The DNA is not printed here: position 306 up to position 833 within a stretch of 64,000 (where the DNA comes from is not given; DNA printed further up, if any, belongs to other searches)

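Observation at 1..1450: Three-gene HNH-effector / 76-aa protein / ABC-ATPase operon chained by ATGA overlaps: candidate ABC-three-component (ABC-3C) conflict system in an AT-rich islet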

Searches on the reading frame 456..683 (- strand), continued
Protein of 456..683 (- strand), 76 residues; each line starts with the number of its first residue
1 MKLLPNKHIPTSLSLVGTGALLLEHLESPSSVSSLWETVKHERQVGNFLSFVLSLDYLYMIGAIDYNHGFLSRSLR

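Call 67: get_annotated_region(hit=H1, flank=3000)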
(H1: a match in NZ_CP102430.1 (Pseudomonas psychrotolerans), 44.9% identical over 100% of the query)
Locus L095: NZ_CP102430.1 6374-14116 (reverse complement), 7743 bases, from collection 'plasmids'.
description: Pseudomonas psychrotolerans strain YY7 plasmid unnamed2
organism: Pseudomonas psychrotolerans (NCBI taxid 237610)
taxonomy: Bacteria; Pseudomonadota; Gammaproteobacteria; Pseudomonadales; Pseudomonadaceae; Pseudomonas; Pseudomonas psychrotolerans
host: -; source: Plant,tissue sample; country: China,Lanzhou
typing (MOB-suite, as given by PLSDB): conjugative; relaxase MOBF; mating-pair formation MPF_T
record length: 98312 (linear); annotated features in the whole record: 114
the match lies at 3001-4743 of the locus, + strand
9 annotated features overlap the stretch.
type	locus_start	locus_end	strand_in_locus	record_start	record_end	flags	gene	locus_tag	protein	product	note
CDS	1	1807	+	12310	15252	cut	mobF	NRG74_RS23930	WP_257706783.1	MobF family relaxase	-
CDS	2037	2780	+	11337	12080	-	-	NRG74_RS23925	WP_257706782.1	HNH endonuclease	-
CDS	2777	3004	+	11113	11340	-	-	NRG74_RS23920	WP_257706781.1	ABC-three component system middle component 6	-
CDS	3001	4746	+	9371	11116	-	-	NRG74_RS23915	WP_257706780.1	DUF2326 domain-containing protein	-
CDS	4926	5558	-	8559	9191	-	-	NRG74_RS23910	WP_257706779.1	hypothetical protein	-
CDS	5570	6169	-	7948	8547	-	-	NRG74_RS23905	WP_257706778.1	phospholipase D family protein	-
CDS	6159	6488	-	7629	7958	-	-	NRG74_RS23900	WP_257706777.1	TrbM/KikA/MpfK family conjugal transfer protein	-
CDS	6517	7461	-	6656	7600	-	-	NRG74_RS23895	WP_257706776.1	lytic transglycosylase domain-containing protein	-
CDS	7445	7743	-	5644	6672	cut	virB11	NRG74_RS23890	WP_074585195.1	P-type DNA transfer ATPase VirB11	GO:0044097 - secretion by the type IV secretion system [Evidence IEA]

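Call 68: get_annotated_region(hit=H9, flank=2500)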
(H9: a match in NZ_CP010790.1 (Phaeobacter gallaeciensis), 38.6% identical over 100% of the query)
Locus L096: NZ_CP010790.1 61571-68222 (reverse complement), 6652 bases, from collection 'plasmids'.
description: Phaeobacter gallaeciensis strain P63 plasmid pP63_f, complete sequence
organism: Phaeobacter gallaeciensis (NCBI taxid 60890)
taxonomy: Bacteria; Pseudomonadota; Alphaproteobacteria; Rhodobacterales; Roseobacteraceae; Phaeobacter; Phaeobacter gallaeciensis
host: -; source: cell culture,algae aquaculture; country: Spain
typing (MOB-suite, as given by PLSDB): mobilizable; relaxase MOBP
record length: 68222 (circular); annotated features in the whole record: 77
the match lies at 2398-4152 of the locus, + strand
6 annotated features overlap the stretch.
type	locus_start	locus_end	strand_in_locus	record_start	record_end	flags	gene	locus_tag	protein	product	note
CDS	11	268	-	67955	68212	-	-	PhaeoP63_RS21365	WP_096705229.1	hypothetical protein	-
CDS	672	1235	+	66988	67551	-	-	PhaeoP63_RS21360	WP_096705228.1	recombinase family protein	GO:0006310 - DNA recombination [Evidence IEA]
CDS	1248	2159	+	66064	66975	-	-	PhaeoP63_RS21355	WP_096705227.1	ABC-three component system protein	-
CDS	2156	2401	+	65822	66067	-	-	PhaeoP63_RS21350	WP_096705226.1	ABC-three component system middle component 6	-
CDS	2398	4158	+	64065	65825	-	-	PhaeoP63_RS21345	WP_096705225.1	ABC-three component system protein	-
CDS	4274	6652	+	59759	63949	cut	-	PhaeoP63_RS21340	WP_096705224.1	type ISP restriction/modification enzyme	-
